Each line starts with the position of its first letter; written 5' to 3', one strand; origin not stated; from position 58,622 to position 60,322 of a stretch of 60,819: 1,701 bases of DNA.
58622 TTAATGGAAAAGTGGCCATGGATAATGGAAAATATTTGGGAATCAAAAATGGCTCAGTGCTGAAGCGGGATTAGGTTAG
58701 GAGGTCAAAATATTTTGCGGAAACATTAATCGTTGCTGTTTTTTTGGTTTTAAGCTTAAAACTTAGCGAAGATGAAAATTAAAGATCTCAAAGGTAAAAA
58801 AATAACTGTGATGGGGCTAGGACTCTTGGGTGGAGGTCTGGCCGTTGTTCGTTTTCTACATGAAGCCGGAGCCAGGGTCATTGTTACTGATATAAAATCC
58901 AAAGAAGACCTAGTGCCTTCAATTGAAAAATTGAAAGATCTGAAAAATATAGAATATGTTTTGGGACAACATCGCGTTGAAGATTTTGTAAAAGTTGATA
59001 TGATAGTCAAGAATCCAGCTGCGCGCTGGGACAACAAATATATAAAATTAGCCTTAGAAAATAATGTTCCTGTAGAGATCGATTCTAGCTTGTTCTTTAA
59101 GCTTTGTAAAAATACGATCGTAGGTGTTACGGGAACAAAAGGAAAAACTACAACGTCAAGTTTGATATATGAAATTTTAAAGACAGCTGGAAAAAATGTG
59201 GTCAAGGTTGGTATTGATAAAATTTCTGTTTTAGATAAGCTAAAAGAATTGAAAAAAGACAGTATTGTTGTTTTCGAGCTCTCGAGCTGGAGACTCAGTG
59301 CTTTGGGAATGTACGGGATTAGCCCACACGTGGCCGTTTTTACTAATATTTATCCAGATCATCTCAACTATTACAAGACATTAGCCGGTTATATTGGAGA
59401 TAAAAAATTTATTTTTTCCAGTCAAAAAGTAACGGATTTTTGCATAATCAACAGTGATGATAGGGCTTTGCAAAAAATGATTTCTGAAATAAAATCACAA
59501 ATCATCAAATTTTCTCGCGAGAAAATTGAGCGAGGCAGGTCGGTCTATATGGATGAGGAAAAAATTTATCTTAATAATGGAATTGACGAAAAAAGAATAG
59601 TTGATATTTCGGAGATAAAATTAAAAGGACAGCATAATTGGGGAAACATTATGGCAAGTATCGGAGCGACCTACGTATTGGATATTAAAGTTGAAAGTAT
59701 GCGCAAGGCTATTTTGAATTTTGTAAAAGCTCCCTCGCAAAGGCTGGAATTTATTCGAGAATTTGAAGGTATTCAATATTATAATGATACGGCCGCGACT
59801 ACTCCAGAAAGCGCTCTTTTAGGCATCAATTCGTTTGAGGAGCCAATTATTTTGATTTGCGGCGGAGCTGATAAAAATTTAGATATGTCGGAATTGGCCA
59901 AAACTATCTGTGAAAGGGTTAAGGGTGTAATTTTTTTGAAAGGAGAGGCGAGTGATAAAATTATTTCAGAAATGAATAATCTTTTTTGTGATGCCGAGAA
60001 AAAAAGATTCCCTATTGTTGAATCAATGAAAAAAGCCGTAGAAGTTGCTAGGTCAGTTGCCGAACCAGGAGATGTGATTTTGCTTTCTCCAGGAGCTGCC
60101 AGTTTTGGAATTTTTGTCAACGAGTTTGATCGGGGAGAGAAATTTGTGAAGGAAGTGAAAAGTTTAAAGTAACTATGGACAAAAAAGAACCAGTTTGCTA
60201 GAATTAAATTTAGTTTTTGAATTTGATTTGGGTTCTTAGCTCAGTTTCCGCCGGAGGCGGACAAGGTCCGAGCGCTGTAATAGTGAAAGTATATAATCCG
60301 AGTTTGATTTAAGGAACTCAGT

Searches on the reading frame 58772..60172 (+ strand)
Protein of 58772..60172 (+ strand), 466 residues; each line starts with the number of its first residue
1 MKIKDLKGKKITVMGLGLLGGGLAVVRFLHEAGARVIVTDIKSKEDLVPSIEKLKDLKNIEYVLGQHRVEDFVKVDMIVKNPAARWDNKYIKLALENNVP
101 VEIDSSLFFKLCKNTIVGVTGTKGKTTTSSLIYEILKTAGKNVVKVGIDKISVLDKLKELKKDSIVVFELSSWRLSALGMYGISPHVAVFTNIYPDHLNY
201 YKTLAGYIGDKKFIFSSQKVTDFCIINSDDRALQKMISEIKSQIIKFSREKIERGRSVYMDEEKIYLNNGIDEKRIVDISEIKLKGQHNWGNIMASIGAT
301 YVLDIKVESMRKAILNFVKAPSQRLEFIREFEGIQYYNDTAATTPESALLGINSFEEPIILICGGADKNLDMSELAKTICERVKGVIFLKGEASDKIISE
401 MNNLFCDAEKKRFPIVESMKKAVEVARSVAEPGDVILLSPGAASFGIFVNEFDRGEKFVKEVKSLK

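Call 29: find_encoding_contigs(protein=window:58772-60172:+, flank=10000, max_places=5)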
Protein window:58772-60172:+ (466 aa): 7 contigs read that carry it; 5 places shown.
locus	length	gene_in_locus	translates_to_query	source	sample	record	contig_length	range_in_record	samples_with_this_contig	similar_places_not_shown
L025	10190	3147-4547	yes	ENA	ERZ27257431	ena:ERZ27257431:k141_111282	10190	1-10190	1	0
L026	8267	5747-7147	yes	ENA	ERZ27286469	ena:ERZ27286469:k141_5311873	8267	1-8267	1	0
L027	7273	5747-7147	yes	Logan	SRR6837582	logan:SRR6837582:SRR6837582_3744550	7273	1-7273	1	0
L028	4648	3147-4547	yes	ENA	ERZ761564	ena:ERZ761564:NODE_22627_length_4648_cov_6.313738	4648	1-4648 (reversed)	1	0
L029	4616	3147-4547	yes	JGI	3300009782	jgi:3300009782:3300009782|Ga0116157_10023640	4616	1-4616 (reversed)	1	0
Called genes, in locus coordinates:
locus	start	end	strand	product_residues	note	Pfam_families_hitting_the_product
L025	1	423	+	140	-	?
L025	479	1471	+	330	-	PF00044:Gp_dh_N, PF02800:Gp_dh_C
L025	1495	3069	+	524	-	PF01979:Amidohydro_1 (faint), PF07969:Amidohydro_3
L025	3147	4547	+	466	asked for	PF21799:MurD-like_N, PF08245:Mur_ligase_M, PF02875:Mur_ligase_C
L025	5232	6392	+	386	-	PF07603:Lcl_C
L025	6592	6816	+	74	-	-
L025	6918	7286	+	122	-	PF22296:bAvd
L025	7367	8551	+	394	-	PF00078:RVT_1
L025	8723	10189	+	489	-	?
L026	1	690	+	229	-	?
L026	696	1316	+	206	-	PF09335:VTT_dom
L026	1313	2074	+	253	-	PF00121:TIM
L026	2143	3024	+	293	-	PF01116:F_bP_aldolase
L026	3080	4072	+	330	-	PF00044:Gp_dh_N, PF02800:Gp_dh_C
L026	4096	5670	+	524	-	PF01979:Amidohydro_1 (weak), PF07969:Amidohydro_3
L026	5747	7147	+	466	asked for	PF21799:MurD-like_N, PF08245:Mur_ligase_M, PF02875:Mur_ligase_C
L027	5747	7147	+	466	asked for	PF21799:MurD-like_N, PF08245:Mur_ligase_M, PF02875:Mur_ligase_C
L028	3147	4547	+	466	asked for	PF21799:MurD-like_N, PF08245:Mur_ligase_M, PF02875:Mur_ligase_C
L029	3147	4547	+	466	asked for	PF21799:MurD-like_N, PF08245:Mur_ligase_M, PF02875:Mur_ligase_C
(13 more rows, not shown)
